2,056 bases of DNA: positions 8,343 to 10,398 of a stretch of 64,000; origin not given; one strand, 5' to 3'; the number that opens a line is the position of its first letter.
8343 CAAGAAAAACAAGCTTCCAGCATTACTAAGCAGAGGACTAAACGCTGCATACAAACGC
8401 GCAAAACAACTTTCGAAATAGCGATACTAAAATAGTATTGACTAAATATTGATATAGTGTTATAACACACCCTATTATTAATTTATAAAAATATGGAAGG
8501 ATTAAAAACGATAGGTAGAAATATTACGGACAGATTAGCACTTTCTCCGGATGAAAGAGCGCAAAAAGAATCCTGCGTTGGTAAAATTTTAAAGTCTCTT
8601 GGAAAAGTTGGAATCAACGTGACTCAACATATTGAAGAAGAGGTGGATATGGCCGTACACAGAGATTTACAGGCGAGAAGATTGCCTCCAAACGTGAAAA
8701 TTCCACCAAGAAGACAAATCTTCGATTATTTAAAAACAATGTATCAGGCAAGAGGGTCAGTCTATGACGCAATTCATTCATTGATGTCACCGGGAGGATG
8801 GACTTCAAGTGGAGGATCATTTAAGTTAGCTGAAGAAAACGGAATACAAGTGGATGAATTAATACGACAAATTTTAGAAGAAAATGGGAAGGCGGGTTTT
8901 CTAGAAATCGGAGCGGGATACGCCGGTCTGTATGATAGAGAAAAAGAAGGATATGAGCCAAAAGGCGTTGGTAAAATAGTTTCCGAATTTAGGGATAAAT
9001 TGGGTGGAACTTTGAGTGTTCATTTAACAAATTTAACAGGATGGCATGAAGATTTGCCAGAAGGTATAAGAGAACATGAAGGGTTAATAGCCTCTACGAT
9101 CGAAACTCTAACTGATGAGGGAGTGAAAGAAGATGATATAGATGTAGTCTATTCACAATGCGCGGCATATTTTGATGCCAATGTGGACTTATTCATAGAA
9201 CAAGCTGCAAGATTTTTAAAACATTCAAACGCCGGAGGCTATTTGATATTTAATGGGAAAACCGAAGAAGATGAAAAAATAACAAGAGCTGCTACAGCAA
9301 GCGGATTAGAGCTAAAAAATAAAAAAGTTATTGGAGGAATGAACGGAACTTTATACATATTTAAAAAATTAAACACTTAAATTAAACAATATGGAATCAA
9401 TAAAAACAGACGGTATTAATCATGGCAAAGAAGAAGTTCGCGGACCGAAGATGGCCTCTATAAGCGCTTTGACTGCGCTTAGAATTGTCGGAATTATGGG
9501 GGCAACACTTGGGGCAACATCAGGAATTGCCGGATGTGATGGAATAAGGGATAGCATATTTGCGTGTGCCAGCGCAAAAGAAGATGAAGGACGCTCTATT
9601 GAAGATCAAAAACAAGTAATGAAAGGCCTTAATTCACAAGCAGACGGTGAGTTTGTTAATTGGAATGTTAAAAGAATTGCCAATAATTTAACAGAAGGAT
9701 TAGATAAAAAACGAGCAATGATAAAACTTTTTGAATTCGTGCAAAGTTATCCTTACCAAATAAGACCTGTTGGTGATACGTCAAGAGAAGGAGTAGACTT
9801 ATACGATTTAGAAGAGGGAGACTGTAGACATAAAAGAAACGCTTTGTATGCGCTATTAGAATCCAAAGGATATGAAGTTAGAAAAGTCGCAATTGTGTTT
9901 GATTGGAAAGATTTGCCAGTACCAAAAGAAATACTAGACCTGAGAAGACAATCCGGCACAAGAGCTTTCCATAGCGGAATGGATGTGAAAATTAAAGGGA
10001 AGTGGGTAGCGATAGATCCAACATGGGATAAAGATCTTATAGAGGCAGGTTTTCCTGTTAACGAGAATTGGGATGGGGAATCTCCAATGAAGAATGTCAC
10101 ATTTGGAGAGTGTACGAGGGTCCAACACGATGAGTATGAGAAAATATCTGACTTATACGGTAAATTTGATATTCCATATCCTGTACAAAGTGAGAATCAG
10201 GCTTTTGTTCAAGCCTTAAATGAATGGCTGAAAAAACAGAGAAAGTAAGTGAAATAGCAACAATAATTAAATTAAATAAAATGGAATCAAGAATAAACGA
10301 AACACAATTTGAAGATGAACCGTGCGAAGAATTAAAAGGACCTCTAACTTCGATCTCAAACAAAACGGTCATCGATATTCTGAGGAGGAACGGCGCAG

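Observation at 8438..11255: Three-gene envelope/secreted cassette with its own promoter, inserted inside the proline operon (proB-proC | cassette | proA)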

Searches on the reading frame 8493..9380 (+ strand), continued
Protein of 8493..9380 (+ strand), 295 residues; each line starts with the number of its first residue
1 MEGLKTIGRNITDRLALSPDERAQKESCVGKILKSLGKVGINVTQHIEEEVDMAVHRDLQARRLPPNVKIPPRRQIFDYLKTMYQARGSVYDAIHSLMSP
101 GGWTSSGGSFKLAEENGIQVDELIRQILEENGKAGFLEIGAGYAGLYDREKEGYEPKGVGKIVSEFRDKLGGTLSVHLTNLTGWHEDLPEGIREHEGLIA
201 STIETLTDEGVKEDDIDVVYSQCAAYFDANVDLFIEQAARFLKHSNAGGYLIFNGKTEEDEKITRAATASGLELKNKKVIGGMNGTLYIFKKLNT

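Call 62: find_related_loci(query=A3, collection=genome_contigs, flank=6000)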
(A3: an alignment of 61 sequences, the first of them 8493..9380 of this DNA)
Query A3 (295 aa) in genome_contigs; peptide patterns used: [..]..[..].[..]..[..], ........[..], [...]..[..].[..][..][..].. (x = any residue, [..] = any of these).
146 stretches matched a pattern; 35 encode a relative of the query (tblastn E <= 1e-3); 34 distinct loci.
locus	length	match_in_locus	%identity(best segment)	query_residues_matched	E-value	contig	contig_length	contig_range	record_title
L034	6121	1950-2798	53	10-292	5e-102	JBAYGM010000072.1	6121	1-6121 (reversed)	MAG: Candidatus Gracilibacteria bacterium isolate SO_2016_GW1_125 scaffold24686_OW334_2016, whole genome shotgun sequenc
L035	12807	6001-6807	39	15-292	3e-64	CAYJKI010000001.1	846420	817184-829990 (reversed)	MAG TPA_asm: uncultured Ignavibacteria bacterium isolate ERP124720_co1_89 genome assembly, contig: NODE_7_length_846420_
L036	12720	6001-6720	44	43-292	2e-62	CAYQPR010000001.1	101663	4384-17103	MAG TPA_asm: Candidatus Woesearchaeota archaeon isolate SRP178908_co2_276 genome assembly, contig: NODE_22_length_101663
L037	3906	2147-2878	45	44-292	2e-61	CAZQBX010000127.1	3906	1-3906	MAG TPA_asm: uncultured Ignavibacteria bacterium isolate binchicken_co16_313 genome assembly, contig: NODE_39124_length_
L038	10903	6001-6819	38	11-292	7e-61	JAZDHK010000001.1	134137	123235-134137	MAG: archaeon isolate MEGAHIT-group-0.318 k141_8526652, whole genome shotgun sequence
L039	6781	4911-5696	39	17-293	2e-59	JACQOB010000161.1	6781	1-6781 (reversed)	MAG: Candidatus Aenigmatarchaeota archaeon isolate NC_groundwater_1270_Ag_S-0.2um_52_24 S_p2_S4_coassembly_k141_4030603,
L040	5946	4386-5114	40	49-295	6e-58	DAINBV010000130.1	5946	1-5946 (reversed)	MAG TPA_asm: Geobacteraceae bacterium isolate CTOTU26084 NODE_11080_length_5946_cov_3.272280, whole genome shotgun seque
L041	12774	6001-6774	37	31-292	1e-57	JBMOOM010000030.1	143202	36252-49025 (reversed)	MAG: Pseudomonadota bacterium isolate Betzabe_MAG102 MAG102_30, whole genome shotgun sequence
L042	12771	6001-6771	38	31-292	7e-58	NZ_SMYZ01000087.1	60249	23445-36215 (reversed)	Mesorhizobium norvegicum strain 10.2.2 10-2-2_contig_88, whole genome shotgun sequence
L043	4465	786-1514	40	49-295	6e-58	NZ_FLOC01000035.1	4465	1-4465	Marinomonas aquimarina strain CECT 5080, whole genome shotgun sequence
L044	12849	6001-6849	37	7-292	3e-57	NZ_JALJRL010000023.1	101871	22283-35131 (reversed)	Mesorhizobium sp. Mes31 NODE_23_length_101871_cov_18.3774101871, whole genome shotgun sequence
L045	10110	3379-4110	43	33-293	5e-57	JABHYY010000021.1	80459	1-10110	MAG: archaeon isolate SI047_bin70 k141_583053, whole genome shotgun sequence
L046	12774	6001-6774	37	32-292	4e-57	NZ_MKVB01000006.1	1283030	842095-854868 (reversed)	MAG: Devosia sp. 66-14 SCNpilot_cont_300_bf_scaffold_172, whole genome shotgun sequence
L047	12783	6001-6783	37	31-295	6e-56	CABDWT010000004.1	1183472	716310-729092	Phytobacter ursingii strain ATCC27989T genome assembly, contig: ATCC27989T_contig_12, whole genome shotgun sequence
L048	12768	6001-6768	37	32-292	2e-55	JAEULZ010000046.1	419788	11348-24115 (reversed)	MAG: Mesorhizobium sp. isolate new MAG-134 k141_2245072, whole genome shotgun sequence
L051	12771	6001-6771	40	32-292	6e-55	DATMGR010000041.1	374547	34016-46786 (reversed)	MAG TPA_asm: Kaistia sp. isolate SMAG_U13494 k141_218902, whole genome shotgun sequence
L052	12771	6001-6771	40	32-292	6e-55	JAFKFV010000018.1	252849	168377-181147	MAG: Bosea sp. (in: a-proteobacteria) isolate SCN18_30_10_14_R1_P_68_18 SCN18_30_10_14_R1_P_scaffold_137, whole genome s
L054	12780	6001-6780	36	31-294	8e-55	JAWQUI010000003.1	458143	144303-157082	Pseudomonas lundensis strain I31 NODE_3_length_458143_cov_354.079006, whole genome shotgun sequence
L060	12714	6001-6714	40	50-292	2e-52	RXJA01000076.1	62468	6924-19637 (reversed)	MAG: Hyphomicrobiales bacterium isolate AWTP1-3 sample_37_scaffold_110, whole genome shotgun sequence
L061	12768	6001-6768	38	32-292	7e-52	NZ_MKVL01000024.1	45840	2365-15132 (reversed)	MAG: Mesorhizobium sp. 65-26 SCNpilot_cont_1000_bf_scaffold_448, whole genome shotgun sequence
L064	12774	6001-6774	35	31-292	2e-49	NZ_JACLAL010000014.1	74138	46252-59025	Rhizobium daejeonense strain L61 Scaffold14, whole genome shotgun sequence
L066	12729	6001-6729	40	49-295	6e-58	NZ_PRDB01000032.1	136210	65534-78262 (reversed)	Klebsiella michiganensis strain DSM 25444 map unlocalized plasmid unnamed3 contig_32, whole genome shotgun sequence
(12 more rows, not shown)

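Call 68: search_protein_families(library=pfam, proteins=[L064:3063-3344:-, L061:5503-5856:+, L060:7526-9460:+, L043:2668-3966:+, L060:9457-9915:+, L054:3968-4705:+, L028:4731-5420:+, L052:9907-11316:+, L042:302-2314:+, L066:5483-5854:+], max_evalue=0.001)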
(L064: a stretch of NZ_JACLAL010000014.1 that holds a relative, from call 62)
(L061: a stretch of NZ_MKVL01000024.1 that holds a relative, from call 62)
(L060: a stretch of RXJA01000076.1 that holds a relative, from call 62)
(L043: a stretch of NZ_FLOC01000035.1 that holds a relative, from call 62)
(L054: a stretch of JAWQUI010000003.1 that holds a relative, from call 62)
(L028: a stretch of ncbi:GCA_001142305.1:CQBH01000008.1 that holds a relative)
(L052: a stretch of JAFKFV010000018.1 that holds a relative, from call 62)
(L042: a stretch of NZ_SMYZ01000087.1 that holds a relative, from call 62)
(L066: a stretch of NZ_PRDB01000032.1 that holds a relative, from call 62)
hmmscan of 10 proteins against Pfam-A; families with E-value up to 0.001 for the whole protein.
L064:3063-3344:- (93 aa): 1 family
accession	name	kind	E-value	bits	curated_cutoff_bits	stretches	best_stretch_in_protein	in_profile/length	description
PF02583.22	Trns_repr_metal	-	5.4e-20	72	22.8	1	11-87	2-73/78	Metal-sensitive transcriptional repressor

L061:5503-5856:+ (117 aa): 0 families

L060:7526-9460:+ (644 aa): 2 families
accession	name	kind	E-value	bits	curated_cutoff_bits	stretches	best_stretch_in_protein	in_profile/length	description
PF00905.27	Transpeptidase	-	1.3e-50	172.7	22.1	1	286-571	2-283/299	Penicillin binding protein transpeptidase domain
PF03717.20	PBP_dimer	-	8.5e-09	36.5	24.4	1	115-222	6-125/180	Penicillin-binding Protein dimerisation domain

L043:2668-3966:+ (432 aa): 2 families
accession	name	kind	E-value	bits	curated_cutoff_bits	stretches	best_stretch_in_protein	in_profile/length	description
PF07690.21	MFS_1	-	5.1e-39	134.6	33.4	2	13-232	1-224/347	Major Facilitator Superfamily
PF05977.19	MFS_3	-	2e-14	53.4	27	1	5-314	7-318/524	Transmembrane secretion effector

L060:9457-9915:+ (152 aa): 0 families

L054:3968-4705:+ (245 aa): 1 family
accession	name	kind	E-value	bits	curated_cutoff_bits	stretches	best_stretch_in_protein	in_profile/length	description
PF13795.12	HupE_UreJ_2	-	5.4e-53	179.3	24.5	1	62-213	1-155/156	HupE / UreJ protein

L028:4731-5420:+ (229 aa): 0 families

L052:9907-11316:+ (469 aa): 2 families
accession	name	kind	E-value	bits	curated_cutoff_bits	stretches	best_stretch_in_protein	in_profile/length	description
PF07732.21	Cu-oxidase_3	-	3.5e-38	130.7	21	1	99-203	13-118/119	Multicopper oxidase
PF07731.20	Cu-oxidase_2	-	2.4e-27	95.8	20.4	1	227-340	5-130/137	Multicopper oxidase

L042:302-2314:+ (670 aa): 4 families
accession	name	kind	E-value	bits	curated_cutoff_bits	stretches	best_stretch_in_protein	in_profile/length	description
PF00122.25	E1-E2_ATPase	-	2e-46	158.3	28.1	1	162-332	2-180/181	E1-E2 ATPase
PF00702.32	Hydrolase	-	2.8e-35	122.9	26.4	1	349-560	1-190/191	haloacid dehalogenase-like hydrolase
PF12710.13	HAD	-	7.9e-07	30.1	27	1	461-557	66-188/189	haloacid dehalogenase-like hydrolase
PF08282.18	Hydrolase_3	-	7.7e-06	26.3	20.9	1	539-584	201-246/255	haloacid dehalogenase-like hydrolase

L066:5483-5854:+ (123 aa): 0 families

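Call 69: find_encoding_contigs(protein=P0005, flank=6000, max_places=3)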
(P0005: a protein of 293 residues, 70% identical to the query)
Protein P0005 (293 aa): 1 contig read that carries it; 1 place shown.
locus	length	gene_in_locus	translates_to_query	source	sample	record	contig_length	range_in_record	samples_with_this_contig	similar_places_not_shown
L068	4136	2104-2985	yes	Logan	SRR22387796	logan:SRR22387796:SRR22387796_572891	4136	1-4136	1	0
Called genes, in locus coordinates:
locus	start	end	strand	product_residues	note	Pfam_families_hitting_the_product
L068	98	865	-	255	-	PF04402:SIMPL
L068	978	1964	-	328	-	PF00571:CBS, PF01769:MgtE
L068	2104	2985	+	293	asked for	-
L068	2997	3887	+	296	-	-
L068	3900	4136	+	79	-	?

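Call 70: find_encoding_contigs(protein=P0012, flank=8000, max_places=2)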
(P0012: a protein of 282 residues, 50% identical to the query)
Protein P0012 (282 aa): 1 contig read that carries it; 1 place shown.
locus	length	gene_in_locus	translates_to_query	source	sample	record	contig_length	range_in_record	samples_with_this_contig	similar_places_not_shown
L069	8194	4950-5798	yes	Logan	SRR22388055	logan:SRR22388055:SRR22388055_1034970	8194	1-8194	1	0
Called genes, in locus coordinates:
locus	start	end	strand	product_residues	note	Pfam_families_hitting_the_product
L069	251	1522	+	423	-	PF00395:SLH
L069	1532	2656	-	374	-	-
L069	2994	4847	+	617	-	-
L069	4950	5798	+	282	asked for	-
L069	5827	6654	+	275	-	-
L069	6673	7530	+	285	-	-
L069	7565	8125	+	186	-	-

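Call 71: find_encoding_contigs(protein=P0014, flank=8000, max_places=2)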
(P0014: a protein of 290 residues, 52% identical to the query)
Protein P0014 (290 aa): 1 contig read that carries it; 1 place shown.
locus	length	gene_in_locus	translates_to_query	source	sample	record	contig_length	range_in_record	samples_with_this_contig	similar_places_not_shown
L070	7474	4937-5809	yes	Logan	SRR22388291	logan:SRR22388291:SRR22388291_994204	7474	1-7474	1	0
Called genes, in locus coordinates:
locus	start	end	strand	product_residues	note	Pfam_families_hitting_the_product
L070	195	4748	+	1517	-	-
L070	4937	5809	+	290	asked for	-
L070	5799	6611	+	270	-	-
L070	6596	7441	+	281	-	-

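Call 86: search_protein_families(library=padloc, proteins=[window:8493-9380:+], max_evalue=0.01)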
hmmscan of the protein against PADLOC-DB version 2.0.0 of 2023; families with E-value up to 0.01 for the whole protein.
window:8493-9380:+ (295 aa): 0 families

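Call 88: search_dna_similar(query=window:8493-9380:+, collection=phages, mode=protein, max_evalue=0.001, max_rows=10)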
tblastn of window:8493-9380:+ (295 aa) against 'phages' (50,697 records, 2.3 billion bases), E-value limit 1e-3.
No match.

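Call 104: search_protein_families(library=pfam, proteins=[L032:5391-6134:+, L038:6735-7544:+, L032:4091-5035:+, L068:2997-3887:+, L051:6921-7496:+], max_evalue=0.1)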
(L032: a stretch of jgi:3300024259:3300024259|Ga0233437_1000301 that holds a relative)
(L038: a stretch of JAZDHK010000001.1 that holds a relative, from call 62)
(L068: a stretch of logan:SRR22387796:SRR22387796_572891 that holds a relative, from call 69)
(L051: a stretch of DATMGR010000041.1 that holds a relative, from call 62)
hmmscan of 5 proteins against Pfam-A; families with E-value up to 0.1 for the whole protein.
L032:5391-6134:+ (247 aa): 0 families

L038:6735-7544:+ (269 aa): 0 families

L032:4091-5035:+ (314 aa): 2 families
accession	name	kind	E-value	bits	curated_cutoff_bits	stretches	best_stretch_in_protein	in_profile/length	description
PF07759.17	DUF1615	-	3.8e-08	33.3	25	1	178-263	177-271/319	Protein of unknown function (DUF1615)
PF10518.14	TAT_signal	-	0.016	15.6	22.7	1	1-19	2-20/21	TAT (twin-arginine translocation) pathway signal sequence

L068:2997-3887:+ (296 aa): 1 family
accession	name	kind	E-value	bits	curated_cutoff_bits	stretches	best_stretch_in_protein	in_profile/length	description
PF01841.26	Transglut_core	-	0.0054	17.4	23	1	106-220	2-108/108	Transglutaminase-like superfamily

L051:6921-7496:+ (191 aa): 0 families

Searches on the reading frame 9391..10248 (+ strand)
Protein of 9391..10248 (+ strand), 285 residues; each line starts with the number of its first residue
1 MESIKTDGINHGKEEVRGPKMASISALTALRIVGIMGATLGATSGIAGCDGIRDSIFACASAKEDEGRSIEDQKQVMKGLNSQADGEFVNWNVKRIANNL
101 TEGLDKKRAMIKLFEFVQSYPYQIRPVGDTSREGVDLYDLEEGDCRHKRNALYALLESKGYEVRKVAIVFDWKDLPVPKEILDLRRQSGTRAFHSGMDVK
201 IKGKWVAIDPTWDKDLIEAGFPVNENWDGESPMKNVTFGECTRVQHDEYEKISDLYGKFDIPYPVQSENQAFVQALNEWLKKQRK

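Call 3: search_protein_families(library=pfam, proteins=[window:9391-10248:+], max_evalue=0.1)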
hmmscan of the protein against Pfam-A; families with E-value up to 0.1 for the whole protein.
window:9391-10248:+ (285 aa): 1 family
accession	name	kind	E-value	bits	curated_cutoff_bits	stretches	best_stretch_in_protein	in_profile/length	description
PF01841.26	Transglut_core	-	0.00017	22.3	23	1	96-210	3-108/108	Transglutaminase-like superfamily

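Call 8: search_protein_families(library=ncbifam, proteins=[window:9391-10248:+], max_evalue=0.1)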
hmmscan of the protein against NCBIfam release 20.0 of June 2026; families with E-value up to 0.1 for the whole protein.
window:9391-10248:+ (285 aa): 0 families

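Call 9: search_protein_families(library=phrogs, proteins=[window:9391-10248:+], max_evalue=0.1)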
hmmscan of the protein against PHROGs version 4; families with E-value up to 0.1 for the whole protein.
window:9391-10248:+ (285 aa): 0 families

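Call 11: search_solved_structures(query=window:9391-10248:+, max_evalue=10)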
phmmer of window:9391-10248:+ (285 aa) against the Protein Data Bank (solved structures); distinct sequences matched with E-value up to 10: 4.
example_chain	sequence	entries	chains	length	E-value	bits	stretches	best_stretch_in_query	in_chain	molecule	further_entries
8gqi_A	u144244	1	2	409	0.6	12.7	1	23-109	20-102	Thiolase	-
3m9v_A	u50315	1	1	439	0.91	12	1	27-103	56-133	FAD-dependent oxidoreductase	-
4kcf_A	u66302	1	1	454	1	11.9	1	27-103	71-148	FAD-dependent oxidoreductase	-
6g49_A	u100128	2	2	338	1.4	11.4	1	112-213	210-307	Protein-glutamine gamma-glutamyltransferase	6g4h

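Call 21: find_homologous_proteins(query=window:9391-10248:+, max_evalue=0.001)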
Query window:9391-10248:+ (285 aa): 3 proteins with E <= 0.001 among 806 candidates.
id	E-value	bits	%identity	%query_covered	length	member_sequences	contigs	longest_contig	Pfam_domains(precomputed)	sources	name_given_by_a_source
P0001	4.4e-191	651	100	100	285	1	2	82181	-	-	-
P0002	1.8e-75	272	53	80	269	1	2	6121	-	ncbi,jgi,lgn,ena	ncbi:MAG: transglutaminase domain-containing protein [Candidatus Gracilibacteria bacterium]|jgi:tran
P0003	5.8e-67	244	44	92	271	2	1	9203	-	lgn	-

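Call 22: find_encoding_contigs(protein=P0002, flank=6000)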
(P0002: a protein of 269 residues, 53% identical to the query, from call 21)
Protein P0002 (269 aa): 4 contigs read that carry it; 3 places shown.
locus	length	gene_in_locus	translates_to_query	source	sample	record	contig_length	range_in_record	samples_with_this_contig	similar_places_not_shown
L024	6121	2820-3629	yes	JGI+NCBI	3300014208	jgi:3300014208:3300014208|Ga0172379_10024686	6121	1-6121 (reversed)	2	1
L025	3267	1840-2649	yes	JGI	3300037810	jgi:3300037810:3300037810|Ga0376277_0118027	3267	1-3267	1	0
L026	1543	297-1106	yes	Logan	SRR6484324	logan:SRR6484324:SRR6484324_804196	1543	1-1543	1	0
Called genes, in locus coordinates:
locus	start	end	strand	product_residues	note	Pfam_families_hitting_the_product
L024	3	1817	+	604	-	PF13620:CarboxypepD_reg, PF00041:fn3 (weak), PF00395:SLH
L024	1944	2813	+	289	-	-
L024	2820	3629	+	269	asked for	-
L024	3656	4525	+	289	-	-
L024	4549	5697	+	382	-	-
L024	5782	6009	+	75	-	-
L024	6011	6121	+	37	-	?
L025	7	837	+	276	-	PF00395:SLH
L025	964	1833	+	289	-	-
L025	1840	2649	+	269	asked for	-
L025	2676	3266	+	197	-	?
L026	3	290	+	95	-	?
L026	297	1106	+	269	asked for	-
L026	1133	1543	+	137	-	?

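Call 23: find_encoding_contigs(protein=P0003, flank=6000)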
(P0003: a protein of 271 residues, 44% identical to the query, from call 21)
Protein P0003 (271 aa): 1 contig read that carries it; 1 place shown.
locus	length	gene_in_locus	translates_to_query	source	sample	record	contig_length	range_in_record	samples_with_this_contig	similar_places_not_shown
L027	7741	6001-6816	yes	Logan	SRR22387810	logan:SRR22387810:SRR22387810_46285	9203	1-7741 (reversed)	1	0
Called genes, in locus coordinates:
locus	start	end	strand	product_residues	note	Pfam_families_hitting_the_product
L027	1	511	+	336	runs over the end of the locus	PF00805:Pentapeptide (faint), PF13576:Pentapeptide_3 (faint), PF13599:Pentapeptide_4, PF23894:LD_SV2 (weak), PF07885:Ion_trans_2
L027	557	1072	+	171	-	PF01596:Methyltransf_3, PF13578:Methyltransf_24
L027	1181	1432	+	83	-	-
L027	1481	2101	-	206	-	PF01725:Ham1p_like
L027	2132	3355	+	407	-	PF04932:Wzy_C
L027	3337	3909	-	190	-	-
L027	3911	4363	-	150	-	-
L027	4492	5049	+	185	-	PF08207:EFP_N, PF01132:EFP, PF09285:Elong-fact-P_C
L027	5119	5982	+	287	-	-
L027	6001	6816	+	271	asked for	-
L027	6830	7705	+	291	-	-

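Call 55: search_solved_structures(query=A5, max_evalue=10, show_alignments=3)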
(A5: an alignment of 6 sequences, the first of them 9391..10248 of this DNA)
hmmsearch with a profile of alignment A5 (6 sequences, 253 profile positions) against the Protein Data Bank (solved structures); distinct sequences matched with E-value up to 10: 11.
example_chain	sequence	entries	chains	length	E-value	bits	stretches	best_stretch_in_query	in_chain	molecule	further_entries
6kmv_H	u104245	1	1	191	0.55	13.1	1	70-131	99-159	Gasdermin-D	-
6kmv_a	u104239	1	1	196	0.57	13.1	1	70-131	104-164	Gasdermin-D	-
6kmv_D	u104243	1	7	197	0.58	13.1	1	70-131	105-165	Gasdermin-D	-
6kmv_C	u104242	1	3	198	0.58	13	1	70-131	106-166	Gasdermin-D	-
6kmv_X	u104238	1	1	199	0.58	13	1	70-131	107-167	Gasdermin-D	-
6ao3_A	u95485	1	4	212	0.64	12.9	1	70-131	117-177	Gasdermin-D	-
6kmv_L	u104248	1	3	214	0.64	12.9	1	70-131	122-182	Gasdermin-D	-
3gae_A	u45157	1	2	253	0.85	12.5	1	131-210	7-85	Protein DOA1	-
2b0t_A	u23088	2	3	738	1.3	11.9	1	69-119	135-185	NADP Isocitrate dehydrogenase | Isocitrate dehydrogenase [NADP]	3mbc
3l3f_X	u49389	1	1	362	1.3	11.9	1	130-210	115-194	Protein DOA1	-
1lqa_A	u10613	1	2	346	1.5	11.7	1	186-245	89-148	Tas protein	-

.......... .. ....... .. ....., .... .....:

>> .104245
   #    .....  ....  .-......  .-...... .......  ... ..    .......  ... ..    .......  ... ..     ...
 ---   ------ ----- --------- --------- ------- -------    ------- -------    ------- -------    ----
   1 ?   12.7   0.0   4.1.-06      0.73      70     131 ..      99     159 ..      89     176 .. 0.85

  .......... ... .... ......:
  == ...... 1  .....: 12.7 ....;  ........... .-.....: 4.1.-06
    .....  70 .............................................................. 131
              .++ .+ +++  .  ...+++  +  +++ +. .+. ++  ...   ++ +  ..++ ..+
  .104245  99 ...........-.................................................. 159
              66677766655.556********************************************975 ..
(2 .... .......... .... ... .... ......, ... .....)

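Call 56: search_protein_families(library=pfam, alignment_id=A5, max_evalue=0.05)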
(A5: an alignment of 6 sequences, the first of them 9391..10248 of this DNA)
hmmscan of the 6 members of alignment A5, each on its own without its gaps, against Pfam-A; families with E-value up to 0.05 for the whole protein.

A. member 1, window:9391-10248:+ (285 aa): 1 family
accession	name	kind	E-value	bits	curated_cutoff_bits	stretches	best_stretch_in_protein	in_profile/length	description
PF01841.26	Transglut_core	-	0.00017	22.3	23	1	96-210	3-108/108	Transglutaminase-like superfamily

B. families by the number of members that match (of 6 scanned): 2 families
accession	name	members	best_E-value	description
PF01841.26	Transglut_core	5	5.4e-06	Transglutaminase-like superfamily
PF19377.4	DUF5952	1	0.043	Family of unknown function (DUF5952)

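Call 86: search_protein_families(library=padloc, proteins=[window:9391-10248:+], max_evalue=0.01)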
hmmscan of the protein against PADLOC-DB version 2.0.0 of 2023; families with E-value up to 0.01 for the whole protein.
window:9391-10248:+ (285 aa): 0 families

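Call 96: find_encoding_contigs(protein=P0001, flank=5000, max_places=4)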
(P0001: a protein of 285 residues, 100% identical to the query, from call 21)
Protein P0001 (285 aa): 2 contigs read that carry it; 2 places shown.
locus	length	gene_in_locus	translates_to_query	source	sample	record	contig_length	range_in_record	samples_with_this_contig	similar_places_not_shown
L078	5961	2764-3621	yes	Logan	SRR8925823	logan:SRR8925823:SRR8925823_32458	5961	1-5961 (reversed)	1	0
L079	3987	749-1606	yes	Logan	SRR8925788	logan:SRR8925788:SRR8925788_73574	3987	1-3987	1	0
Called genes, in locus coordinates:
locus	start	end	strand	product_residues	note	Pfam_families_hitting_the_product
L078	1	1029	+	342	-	?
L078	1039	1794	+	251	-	PF14748:P5CR_dimer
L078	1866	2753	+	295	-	-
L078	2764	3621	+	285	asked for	-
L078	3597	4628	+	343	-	-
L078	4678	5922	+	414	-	PF00171:Aldedh (weak)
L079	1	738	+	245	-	?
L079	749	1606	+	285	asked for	-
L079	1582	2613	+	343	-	-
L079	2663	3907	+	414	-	PF00171:Aldedh (faint)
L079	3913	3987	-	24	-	?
